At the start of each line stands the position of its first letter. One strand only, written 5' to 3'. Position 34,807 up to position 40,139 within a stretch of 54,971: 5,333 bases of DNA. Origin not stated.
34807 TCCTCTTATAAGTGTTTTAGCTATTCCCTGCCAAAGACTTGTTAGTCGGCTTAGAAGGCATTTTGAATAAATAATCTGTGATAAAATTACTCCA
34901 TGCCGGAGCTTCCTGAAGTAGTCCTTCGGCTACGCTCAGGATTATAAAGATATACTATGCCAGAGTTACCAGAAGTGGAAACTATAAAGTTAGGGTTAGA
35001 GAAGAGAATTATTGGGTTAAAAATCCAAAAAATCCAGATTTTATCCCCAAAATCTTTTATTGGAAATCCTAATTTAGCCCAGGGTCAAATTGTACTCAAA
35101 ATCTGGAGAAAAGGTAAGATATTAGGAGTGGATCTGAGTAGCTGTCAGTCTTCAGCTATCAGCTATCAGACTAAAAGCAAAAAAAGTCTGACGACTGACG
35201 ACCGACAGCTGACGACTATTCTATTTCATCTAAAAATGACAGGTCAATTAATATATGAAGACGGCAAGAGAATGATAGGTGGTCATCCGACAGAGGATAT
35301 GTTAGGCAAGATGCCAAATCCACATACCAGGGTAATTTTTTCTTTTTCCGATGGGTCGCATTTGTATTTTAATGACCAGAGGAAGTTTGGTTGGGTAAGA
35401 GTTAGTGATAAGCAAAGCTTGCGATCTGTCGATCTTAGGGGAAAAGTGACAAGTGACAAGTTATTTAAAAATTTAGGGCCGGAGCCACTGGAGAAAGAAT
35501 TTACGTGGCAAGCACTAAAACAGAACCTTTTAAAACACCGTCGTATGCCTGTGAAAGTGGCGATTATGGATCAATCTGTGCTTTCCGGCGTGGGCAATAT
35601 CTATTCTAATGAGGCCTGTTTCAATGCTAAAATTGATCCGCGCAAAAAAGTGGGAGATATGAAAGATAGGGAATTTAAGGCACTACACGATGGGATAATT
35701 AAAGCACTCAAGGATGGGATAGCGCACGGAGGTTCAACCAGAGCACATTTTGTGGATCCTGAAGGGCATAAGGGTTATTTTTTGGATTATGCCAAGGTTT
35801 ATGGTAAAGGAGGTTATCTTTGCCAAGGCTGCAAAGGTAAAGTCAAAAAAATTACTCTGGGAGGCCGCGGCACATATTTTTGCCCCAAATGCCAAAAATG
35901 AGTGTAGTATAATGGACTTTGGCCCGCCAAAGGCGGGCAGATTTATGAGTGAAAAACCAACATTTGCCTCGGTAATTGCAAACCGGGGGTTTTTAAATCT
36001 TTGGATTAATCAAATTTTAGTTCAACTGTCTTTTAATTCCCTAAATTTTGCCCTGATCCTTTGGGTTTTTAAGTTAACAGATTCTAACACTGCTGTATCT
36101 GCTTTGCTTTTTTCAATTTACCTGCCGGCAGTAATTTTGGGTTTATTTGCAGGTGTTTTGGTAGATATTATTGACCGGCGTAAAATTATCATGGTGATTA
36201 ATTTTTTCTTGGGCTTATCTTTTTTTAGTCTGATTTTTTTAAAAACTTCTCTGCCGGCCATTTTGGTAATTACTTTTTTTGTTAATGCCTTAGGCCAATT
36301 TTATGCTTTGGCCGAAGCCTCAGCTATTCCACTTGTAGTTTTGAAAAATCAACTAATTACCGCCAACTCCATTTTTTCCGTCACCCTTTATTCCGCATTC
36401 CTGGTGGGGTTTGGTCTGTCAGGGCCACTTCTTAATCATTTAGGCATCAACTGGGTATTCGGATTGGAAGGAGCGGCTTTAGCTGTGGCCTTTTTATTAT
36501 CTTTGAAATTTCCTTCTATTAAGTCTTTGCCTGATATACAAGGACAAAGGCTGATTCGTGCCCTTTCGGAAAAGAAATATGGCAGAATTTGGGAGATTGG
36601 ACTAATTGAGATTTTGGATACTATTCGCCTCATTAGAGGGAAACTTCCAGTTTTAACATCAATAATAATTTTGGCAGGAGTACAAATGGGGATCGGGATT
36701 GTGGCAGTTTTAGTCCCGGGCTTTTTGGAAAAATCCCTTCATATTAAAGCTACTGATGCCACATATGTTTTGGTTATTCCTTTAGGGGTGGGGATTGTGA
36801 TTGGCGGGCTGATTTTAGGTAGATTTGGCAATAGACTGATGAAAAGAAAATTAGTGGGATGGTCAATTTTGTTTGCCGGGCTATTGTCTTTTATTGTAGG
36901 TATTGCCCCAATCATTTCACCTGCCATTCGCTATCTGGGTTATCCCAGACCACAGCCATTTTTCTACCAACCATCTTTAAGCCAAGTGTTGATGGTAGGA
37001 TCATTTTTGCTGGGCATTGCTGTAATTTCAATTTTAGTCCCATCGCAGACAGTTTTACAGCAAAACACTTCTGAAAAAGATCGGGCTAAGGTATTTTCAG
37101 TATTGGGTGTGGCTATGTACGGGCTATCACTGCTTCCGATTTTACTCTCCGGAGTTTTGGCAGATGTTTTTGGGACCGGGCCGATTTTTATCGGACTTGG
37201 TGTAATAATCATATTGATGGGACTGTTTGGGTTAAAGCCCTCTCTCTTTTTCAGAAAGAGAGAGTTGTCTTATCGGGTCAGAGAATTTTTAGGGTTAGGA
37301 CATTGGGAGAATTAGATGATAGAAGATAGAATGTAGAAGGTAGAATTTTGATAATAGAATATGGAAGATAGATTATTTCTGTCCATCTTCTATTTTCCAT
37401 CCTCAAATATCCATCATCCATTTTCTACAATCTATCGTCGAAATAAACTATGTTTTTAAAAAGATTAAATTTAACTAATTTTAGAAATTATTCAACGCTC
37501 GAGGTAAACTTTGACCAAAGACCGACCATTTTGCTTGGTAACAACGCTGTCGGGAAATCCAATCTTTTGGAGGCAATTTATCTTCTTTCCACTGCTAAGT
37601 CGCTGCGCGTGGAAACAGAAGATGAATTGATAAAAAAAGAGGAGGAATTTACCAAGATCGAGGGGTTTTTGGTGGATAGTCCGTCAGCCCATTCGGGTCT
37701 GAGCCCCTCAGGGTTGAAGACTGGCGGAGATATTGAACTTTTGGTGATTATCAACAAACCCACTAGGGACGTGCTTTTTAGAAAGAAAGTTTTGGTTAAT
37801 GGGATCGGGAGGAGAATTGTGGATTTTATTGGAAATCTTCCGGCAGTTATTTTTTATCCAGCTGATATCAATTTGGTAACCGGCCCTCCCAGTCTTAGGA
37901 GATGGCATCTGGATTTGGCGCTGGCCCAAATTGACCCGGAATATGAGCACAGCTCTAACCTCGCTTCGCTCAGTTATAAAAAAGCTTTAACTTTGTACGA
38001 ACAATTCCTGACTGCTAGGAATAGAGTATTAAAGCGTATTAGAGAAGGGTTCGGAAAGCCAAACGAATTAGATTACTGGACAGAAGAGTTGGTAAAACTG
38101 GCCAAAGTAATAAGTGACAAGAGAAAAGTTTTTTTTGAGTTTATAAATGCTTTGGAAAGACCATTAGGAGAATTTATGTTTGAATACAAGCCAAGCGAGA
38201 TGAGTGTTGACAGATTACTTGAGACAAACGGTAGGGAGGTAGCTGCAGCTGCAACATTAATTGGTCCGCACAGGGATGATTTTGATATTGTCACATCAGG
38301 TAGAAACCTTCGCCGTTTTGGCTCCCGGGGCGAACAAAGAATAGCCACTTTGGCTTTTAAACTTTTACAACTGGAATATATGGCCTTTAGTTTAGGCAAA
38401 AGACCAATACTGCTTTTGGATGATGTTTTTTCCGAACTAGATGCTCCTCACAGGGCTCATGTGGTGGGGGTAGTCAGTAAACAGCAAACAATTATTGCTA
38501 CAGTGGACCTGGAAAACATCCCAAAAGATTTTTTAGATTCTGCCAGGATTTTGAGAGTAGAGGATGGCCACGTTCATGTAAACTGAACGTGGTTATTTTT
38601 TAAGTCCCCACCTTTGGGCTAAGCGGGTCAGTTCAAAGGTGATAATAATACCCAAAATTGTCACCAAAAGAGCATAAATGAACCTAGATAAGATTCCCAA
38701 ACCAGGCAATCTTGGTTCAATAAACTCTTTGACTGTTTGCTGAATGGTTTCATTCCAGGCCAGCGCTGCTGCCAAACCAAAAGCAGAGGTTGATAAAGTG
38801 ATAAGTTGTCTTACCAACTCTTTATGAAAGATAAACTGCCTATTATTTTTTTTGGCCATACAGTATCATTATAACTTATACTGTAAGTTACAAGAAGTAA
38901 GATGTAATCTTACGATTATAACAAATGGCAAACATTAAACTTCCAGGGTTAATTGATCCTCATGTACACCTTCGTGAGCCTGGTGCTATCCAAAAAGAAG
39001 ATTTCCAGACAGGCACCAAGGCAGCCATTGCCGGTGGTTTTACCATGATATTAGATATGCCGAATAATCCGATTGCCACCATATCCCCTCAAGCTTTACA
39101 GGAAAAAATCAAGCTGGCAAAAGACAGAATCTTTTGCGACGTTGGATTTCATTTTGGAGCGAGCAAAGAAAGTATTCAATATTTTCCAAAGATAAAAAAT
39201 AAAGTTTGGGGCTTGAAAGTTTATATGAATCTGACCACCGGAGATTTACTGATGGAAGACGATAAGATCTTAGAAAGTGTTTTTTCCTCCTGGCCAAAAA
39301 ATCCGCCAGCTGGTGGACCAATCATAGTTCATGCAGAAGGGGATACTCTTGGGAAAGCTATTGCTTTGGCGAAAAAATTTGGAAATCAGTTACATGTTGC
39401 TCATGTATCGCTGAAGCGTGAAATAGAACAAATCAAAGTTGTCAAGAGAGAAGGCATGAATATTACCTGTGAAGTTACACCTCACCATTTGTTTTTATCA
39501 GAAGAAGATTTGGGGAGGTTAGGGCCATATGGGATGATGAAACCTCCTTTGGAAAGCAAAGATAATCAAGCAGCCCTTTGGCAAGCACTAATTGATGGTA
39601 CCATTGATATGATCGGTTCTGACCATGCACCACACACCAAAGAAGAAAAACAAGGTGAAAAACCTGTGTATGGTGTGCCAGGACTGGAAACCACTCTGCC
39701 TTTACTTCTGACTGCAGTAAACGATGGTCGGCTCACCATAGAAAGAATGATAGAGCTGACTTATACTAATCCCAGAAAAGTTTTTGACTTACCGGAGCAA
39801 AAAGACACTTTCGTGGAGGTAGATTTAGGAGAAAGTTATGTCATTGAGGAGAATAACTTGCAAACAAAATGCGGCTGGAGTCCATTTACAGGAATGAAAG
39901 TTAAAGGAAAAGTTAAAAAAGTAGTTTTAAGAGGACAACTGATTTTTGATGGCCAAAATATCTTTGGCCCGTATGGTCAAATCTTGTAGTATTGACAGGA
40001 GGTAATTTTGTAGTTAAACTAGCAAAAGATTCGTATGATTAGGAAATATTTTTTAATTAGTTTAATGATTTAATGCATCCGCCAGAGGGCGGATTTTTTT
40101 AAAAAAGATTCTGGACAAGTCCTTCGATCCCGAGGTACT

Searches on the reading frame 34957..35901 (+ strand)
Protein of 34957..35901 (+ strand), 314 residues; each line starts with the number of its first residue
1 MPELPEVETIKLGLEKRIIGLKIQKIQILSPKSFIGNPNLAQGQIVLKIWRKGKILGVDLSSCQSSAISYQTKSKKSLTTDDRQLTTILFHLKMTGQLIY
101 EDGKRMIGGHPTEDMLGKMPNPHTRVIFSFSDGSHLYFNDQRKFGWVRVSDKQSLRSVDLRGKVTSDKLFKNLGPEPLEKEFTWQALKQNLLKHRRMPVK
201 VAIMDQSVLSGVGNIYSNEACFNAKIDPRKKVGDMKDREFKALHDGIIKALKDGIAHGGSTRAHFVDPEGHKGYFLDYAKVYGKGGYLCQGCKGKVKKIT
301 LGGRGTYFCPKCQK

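Call 53: search_protein_families(library=pfam, proteins=[window:34957-35901:+], max_evalue=0.00001)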
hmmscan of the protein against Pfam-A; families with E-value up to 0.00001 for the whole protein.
window:34957-35901:+ (314 aa): 3 families
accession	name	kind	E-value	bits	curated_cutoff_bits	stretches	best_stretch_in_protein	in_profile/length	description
PF06831.19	H2TH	-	4.4e-23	81.5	34.7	1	173-261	1-88/93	Formamidopyrimidine-DNA glycosylase H2TH domain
PF01149.29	Fapy_DNA_glyco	-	1.3e-22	81.1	25.5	1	1-146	1-116/117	Formamidopyrimidine-DNA glycosylase N-terminal domain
PF06827.20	zf-FPG_IleRS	-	4.3e-06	26.9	21.3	1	289-314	4-29/30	Zinc finger found in FPG and IleRS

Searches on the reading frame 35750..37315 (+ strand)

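Call 53: search_protein_families(library=pfam, proteins=[window:35750-37315:+], max_evalue=0.00001)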
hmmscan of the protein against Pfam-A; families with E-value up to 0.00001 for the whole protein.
window:35750-37315:+ (521 aa): 2 families
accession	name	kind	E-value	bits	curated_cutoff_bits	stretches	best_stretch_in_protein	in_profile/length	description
PF07690.21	MFS_1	-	7e-31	107.8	33.4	2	84-389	1-291/347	Major Facilitator Superfamily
PF05977.19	MFS_3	-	1.2e-06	27.8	27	1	77-387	8-305/524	Transmembrane secretion effector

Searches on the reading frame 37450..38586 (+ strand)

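Call 53: search_protein_families(library=pfam, proteins=[window:37450-38586:+], max_evalue=0.00001)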
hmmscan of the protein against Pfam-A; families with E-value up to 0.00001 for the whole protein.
window:37450-38586:+ (378 aa): 5 families
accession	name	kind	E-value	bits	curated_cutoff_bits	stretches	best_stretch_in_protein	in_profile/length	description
PF02463.25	SMC_N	-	2.4e-19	70.1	40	1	2-66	1-70/220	RecF/RecN/SMC N terminal domain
PF13175.12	AAA_15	-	2.4e-12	47.6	32.1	1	1-64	1-68/374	AAA ATPase domain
PF13476.12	AAA_23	-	3.1e-07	31.7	27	1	5-58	1-54/201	AAA domain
PF13304.12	AAA_21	-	1.1e-06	29.4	27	0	26-61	2-26/304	AAA domain, putative AbiEii toxin, Type IV TA system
PF11398.14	DUF2813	-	8.4e-06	25.8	21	0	1-48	1-47/372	Protein of unknown function (DUF2813)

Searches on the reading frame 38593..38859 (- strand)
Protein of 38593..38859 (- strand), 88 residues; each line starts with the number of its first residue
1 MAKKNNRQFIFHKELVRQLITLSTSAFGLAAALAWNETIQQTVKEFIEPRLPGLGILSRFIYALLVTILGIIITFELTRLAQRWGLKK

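Call 54: search_protein_families(library=pfam, proteins=[window:38593-38859:-], max_evalue=0.00001)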
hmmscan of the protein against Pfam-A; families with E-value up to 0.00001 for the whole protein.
window:38593-38859:- (88 aa): 1 family
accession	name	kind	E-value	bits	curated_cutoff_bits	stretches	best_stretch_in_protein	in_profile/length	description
PF18898.5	DUF5654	-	2.2e-20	72.8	23.8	1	12-83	2-70/71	Family of unknown function (DUF5654)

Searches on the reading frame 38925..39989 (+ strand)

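Call 53: search_protein_families(library=pfam, proteins=[window:38925-39989:+], max_evalue=0.00001)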
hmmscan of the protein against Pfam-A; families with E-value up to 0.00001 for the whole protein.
window:38925-39989:+ (354 aa): 1 family
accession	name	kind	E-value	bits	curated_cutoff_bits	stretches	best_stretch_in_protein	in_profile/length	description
PF01979.26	Amidohydro_1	-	2.2e-16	60.5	25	1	5-81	2-84/345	Amidohydrolase family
